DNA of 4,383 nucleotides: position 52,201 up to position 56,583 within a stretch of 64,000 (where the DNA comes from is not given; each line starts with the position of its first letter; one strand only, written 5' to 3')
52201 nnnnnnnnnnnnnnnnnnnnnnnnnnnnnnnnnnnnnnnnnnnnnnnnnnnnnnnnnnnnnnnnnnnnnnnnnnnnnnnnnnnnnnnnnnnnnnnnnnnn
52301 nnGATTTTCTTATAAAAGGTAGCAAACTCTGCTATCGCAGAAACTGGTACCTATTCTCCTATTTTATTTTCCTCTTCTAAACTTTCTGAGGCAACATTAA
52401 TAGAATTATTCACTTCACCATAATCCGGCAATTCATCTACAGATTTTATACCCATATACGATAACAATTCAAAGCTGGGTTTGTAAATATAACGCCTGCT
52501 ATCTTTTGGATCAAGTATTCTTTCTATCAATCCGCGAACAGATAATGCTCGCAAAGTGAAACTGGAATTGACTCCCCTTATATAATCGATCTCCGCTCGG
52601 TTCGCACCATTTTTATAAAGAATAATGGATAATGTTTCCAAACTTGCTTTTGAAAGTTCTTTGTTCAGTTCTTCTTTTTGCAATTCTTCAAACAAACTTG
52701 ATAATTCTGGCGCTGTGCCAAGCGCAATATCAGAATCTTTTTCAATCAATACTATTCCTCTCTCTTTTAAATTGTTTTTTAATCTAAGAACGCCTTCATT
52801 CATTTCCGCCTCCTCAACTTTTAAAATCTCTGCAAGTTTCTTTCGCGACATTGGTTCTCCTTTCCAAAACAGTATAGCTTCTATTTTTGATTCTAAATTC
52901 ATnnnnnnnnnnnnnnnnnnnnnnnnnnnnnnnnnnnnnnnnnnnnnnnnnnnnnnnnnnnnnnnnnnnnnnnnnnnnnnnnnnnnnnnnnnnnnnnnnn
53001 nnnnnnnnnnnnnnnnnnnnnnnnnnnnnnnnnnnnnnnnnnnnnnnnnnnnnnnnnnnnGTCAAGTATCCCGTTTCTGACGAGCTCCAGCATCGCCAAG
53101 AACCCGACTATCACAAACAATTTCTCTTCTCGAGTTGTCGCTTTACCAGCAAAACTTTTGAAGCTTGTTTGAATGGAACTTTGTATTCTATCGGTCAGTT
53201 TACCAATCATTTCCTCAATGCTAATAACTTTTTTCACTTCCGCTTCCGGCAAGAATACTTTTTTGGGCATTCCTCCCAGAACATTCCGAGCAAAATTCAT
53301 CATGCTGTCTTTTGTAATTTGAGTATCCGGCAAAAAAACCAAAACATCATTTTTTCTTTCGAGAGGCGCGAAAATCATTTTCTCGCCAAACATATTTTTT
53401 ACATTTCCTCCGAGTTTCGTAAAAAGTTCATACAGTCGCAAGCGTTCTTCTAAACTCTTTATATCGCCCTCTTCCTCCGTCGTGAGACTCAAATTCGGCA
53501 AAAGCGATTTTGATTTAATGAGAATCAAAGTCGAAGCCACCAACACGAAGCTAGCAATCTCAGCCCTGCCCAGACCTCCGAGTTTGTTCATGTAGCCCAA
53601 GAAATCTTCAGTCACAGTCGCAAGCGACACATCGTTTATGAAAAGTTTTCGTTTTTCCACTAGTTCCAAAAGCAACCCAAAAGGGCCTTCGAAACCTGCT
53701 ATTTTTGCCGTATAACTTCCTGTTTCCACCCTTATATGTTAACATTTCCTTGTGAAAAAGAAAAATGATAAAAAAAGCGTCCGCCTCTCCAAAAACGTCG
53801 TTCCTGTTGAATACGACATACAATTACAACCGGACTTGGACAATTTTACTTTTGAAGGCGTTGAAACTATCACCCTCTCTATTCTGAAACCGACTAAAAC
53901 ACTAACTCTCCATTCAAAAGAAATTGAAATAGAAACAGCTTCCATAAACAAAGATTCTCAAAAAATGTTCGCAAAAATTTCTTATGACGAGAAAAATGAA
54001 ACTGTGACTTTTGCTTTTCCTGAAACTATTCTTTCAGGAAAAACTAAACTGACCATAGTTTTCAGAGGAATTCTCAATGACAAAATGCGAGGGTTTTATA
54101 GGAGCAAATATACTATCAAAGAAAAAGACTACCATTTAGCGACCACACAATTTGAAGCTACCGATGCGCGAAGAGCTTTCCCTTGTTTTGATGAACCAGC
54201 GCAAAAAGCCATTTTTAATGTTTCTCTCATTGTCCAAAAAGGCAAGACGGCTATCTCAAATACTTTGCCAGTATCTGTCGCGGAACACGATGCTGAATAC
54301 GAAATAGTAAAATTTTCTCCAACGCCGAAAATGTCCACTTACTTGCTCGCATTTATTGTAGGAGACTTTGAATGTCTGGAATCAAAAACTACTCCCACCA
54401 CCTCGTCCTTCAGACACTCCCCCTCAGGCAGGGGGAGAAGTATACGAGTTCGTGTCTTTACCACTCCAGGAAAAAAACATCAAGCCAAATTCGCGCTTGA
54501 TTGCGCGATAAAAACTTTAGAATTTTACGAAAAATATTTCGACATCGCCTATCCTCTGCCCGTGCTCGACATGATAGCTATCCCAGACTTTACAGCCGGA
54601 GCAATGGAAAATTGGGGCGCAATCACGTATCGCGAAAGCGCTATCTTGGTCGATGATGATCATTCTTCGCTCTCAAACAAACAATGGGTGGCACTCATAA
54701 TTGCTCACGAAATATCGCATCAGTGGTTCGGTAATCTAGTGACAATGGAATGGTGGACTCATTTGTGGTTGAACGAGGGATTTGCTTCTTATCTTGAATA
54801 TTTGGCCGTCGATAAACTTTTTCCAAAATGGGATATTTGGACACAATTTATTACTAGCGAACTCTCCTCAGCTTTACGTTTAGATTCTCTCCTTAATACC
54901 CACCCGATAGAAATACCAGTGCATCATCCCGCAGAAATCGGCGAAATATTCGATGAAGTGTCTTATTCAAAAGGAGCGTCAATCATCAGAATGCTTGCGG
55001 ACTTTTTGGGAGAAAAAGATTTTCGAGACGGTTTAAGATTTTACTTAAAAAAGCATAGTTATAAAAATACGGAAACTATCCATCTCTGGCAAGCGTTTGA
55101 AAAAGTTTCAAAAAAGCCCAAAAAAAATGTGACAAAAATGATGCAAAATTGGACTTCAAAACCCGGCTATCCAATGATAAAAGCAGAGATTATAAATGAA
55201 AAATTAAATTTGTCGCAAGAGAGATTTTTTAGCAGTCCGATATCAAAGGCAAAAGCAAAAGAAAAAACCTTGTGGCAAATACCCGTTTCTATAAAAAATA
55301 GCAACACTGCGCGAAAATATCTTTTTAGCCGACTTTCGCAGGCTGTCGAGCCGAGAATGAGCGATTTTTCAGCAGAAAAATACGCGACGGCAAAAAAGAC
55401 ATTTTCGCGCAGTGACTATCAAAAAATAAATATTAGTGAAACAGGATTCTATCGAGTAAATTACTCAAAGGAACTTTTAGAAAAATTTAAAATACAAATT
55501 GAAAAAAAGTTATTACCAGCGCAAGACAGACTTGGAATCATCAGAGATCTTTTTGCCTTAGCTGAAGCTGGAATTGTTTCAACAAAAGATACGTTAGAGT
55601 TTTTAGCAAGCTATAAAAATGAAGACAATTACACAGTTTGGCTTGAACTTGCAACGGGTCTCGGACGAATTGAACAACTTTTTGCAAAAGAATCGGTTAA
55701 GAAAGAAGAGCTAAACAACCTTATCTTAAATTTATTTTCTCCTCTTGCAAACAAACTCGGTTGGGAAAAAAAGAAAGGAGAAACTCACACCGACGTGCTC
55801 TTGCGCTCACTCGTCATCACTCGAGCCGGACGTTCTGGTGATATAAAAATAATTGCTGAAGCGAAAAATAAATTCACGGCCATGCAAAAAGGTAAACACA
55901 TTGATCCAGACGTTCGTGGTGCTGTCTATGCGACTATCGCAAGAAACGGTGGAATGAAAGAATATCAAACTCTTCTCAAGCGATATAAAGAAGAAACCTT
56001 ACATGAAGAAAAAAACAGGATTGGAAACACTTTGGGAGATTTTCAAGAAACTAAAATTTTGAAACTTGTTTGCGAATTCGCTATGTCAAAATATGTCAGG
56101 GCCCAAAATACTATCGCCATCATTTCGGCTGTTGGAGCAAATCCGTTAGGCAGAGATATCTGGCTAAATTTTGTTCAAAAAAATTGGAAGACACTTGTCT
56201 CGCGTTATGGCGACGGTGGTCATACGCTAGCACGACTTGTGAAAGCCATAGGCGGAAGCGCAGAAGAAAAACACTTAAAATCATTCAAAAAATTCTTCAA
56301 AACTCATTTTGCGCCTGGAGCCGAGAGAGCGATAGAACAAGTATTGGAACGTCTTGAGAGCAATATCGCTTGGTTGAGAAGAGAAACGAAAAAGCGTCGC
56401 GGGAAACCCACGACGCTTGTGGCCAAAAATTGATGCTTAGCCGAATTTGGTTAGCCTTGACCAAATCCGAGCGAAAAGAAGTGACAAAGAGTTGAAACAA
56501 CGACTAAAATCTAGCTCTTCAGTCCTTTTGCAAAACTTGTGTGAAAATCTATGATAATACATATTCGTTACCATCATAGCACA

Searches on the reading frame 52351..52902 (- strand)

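Call 52: search_protein_families(library=pfam, proteins=[window:52351-52902:-], max_evalue=0.0001)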
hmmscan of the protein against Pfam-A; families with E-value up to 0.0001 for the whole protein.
window:52351-52902:- (183 aa): 1 family
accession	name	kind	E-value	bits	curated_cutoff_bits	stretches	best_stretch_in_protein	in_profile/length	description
PF04079.22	SMC_ScpB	-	6.3e-37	127.1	27.4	1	6-160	2-159/160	Segregation and condensation complex subunit ScpB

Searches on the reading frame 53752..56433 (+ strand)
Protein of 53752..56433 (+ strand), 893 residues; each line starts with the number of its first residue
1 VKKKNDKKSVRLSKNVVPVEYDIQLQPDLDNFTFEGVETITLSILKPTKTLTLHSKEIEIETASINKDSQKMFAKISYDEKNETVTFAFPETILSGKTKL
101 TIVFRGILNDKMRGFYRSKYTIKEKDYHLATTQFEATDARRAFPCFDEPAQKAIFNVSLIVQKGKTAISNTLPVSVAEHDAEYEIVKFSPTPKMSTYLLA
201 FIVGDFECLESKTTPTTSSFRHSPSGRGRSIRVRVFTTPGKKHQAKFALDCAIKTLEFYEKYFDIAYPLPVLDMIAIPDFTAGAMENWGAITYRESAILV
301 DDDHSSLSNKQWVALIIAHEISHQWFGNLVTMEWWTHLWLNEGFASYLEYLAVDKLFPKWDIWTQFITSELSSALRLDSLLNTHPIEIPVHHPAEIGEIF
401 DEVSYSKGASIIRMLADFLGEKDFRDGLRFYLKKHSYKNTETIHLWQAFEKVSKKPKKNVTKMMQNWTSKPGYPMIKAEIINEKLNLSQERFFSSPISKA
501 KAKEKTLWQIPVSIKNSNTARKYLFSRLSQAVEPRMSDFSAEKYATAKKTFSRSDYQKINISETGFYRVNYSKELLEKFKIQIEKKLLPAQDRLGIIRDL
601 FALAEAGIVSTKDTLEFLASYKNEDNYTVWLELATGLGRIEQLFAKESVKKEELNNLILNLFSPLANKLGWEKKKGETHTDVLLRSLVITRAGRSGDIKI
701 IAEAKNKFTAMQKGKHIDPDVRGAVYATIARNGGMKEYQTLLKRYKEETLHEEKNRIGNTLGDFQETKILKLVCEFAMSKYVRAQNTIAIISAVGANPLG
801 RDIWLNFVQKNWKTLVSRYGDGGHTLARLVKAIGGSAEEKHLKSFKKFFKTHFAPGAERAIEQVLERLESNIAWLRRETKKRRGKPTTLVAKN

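Call 52: search_protein_families(library=pfam, proteins=[window:53752-56433:+], max_evalue=0.0001)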
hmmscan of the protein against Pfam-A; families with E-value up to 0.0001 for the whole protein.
window:53752-56433:+ (893 aa): 3 families
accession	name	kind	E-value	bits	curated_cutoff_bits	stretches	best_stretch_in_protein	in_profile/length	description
PF01433.26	Peptidase_M1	-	6.1e-86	288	27.7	1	247-467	1-218/218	Peptidase family M1 domain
PF11838.14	ERAP1_C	-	7.6e-84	282.3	38.2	1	558-869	3-317/318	ERAP1-like C-terminal domain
PF17900.6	Peptidase_M1_N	-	1.1e-51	176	25.8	1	17-198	1-186/186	Peptidase M1 N-terminal domain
